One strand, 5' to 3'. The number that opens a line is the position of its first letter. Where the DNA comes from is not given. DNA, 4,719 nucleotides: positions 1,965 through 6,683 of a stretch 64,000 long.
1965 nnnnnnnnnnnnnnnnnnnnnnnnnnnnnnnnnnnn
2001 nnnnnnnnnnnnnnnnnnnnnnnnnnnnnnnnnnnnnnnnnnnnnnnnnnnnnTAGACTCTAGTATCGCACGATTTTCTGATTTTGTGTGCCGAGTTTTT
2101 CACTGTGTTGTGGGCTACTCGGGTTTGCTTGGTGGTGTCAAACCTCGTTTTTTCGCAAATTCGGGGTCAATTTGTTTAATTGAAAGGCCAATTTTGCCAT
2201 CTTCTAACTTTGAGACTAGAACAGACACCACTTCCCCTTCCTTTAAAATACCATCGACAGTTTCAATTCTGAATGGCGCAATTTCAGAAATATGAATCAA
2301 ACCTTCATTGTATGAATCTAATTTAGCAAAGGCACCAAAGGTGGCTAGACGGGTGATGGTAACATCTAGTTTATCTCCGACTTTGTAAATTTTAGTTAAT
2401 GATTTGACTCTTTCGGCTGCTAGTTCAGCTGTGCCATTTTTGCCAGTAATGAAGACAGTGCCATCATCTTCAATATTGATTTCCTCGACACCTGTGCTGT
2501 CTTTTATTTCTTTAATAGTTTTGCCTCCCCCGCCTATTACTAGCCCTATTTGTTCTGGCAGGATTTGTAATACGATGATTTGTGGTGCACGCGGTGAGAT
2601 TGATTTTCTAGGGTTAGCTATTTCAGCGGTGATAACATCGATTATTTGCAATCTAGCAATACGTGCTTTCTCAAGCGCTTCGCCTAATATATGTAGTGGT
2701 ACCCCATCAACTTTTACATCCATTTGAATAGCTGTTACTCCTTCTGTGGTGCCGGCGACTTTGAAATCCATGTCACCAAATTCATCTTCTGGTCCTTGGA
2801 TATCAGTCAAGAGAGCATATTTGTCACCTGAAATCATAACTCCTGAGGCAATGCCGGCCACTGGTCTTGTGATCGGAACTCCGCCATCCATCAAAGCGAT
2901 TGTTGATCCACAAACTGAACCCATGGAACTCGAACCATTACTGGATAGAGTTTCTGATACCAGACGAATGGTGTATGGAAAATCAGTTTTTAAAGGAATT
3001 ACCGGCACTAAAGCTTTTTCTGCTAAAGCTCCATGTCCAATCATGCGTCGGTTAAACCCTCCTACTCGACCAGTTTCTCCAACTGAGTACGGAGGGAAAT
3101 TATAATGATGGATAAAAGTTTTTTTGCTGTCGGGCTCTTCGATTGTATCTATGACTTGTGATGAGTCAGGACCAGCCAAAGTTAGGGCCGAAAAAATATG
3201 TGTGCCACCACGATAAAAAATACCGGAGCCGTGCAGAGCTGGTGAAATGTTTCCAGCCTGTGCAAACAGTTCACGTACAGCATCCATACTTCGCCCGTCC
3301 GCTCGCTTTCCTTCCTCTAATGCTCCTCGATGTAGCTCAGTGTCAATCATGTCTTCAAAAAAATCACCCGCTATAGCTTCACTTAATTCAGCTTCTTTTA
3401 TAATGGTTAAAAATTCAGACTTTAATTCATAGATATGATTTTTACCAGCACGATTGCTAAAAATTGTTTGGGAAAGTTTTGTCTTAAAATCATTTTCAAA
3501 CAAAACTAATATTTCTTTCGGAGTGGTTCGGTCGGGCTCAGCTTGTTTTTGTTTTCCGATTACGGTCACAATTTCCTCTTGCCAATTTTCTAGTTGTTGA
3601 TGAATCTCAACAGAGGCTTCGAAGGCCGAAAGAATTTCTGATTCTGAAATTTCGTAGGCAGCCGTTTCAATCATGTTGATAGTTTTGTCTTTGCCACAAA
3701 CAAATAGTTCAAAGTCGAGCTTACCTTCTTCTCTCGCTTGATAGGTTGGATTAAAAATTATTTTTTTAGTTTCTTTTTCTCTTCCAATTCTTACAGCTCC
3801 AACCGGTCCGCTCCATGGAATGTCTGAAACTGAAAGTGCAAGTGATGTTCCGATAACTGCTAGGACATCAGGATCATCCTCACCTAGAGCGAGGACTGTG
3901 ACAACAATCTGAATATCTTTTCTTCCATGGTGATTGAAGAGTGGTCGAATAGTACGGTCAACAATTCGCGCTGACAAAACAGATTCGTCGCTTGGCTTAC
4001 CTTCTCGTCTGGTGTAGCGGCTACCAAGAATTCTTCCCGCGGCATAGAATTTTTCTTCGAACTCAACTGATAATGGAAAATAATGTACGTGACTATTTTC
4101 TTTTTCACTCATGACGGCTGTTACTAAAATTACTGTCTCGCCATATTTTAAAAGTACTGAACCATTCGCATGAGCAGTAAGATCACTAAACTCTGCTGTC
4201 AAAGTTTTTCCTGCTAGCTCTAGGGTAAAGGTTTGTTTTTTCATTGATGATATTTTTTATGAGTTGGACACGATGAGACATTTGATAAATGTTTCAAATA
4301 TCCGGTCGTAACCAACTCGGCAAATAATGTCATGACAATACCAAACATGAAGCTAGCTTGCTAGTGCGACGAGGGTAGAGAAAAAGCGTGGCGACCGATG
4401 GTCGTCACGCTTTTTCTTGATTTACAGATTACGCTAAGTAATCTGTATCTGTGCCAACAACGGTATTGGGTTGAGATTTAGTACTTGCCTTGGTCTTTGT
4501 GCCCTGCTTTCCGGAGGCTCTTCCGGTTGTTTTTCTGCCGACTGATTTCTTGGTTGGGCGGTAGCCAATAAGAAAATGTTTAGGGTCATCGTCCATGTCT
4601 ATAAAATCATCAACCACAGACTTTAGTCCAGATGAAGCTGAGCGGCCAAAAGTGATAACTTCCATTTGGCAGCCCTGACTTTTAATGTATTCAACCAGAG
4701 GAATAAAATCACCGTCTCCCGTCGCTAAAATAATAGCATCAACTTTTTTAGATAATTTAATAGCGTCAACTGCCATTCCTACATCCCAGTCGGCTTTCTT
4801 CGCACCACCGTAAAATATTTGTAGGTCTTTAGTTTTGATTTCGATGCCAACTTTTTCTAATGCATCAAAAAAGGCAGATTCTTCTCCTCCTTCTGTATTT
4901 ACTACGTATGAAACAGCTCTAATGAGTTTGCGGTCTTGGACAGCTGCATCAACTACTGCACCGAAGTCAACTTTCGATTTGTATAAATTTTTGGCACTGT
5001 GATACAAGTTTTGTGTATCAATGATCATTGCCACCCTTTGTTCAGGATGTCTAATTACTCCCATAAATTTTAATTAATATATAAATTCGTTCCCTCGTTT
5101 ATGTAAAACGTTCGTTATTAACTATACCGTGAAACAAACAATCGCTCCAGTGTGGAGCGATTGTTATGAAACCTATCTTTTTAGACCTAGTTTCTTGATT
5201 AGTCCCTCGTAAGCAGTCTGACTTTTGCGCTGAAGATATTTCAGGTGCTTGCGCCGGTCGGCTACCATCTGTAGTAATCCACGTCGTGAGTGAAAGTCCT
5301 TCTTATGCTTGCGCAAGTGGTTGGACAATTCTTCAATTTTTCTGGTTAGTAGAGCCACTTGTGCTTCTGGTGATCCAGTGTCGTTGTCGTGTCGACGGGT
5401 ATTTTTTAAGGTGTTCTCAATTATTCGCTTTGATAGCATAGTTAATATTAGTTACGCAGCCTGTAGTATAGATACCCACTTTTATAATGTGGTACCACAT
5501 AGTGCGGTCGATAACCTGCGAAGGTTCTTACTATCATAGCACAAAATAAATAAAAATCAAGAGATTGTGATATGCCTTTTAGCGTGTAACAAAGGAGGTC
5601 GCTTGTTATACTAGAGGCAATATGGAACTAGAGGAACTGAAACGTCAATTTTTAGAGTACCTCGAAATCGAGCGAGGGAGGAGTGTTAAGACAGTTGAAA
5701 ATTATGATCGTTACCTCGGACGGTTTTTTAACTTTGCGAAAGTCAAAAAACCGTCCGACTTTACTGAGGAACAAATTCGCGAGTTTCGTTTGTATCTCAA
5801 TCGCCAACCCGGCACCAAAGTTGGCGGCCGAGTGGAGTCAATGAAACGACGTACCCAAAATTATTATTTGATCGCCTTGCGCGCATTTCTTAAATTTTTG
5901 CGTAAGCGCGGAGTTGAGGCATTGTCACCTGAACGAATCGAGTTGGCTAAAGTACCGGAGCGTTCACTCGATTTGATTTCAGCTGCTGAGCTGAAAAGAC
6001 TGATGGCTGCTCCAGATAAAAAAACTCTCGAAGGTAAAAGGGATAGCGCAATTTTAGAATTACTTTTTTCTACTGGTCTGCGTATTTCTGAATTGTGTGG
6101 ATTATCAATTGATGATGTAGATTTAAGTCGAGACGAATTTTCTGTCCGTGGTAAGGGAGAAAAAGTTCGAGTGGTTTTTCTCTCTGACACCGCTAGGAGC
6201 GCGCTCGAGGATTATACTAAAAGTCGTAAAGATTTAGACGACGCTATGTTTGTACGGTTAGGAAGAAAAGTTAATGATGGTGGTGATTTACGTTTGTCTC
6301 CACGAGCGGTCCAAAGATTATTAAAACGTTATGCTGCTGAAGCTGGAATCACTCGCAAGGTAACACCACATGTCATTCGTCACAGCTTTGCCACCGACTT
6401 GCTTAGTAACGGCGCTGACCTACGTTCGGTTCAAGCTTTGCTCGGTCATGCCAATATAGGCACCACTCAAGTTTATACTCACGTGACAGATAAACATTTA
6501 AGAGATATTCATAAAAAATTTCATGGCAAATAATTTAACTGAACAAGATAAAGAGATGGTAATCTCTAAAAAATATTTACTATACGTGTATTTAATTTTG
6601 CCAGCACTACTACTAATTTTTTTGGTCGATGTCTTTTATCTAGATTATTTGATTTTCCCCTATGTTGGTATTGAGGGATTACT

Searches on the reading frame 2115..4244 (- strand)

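Call 36: search_protein_families(library=pfam, proteins=[window:2115-4244:-], max_evalue=0.00001)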
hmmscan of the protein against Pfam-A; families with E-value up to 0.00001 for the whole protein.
window:2115-4244:- (709 aa): 4 families
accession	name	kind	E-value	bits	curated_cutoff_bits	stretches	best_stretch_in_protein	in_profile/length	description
PF01138.27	RNase_PH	-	8.8e-44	149.5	25.5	2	13-143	3-130/130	3' exoribonuclease family, domain 1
PF00013.35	KH_1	-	8.1e-09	35.6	21.5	1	558-614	3-65/66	KH domain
PF03725.20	RNase_PH_C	-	7.1e-08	32.7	20.8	0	146-213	1-66/67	3' exoribonuclease family, domain 2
PF00575.29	S1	-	1.5e-07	32.1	22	1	621-689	3-73/74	S1 RNA binding domain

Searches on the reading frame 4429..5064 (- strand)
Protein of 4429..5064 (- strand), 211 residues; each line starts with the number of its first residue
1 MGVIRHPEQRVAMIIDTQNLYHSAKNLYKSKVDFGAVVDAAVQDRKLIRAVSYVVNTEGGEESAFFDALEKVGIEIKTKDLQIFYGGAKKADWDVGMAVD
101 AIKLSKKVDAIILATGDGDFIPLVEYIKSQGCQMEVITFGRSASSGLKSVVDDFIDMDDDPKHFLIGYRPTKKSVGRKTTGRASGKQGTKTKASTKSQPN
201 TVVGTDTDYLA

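Call 36: search_protein_families(library=pfam, proteins=[window:4429-5064:-], max_evalue=0.00001)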
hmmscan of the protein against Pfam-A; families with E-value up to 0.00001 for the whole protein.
window:4429-5064:- (211 aa): 1 family
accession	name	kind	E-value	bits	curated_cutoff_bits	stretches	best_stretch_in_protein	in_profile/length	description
PF01936.24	NYN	-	6.2e-31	108.3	24.2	1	10-158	1-145/145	NYN domain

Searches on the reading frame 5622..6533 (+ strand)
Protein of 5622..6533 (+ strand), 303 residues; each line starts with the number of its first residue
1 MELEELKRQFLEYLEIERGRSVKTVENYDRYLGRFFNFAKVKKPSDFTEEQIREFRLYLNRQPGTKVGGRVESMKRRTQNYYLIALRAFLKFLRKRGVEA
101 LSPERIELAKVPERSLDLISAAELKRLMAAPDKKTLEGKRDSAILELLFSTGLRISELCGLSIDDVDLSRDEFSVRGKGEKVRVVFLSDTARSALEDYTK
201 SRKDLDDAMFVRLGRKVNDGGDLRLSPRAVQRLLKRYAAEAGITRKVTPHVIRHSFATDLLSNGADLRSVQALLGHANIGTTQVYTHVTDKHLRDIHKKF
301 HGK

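Call 36: search_protein_families(library=pfam, proteins=[window:5622-6533:+], max_evalue=0.00001)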
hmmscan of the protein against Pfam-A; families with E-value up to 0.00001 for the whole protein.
window:5622-6533:+ (303 aa): 3 families
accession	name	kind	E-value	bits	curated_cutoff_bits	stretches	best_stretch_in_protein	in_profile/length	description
PF00589.27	Phage_integrase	-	2e-45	155.1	27.1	1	120-292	4-172/172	Phage integrase family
PF02899.23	Phage_int_SAM_1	-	3.7e-13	50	22.3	1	9-97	3-83/83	Phage integrase, N-terminal SAM-like domain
PF13495.12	Phage_int_SAM_4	-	6.8e-13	49.3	27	1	9-63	4-57/85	Phage integrase, N-terminal SAM-like domain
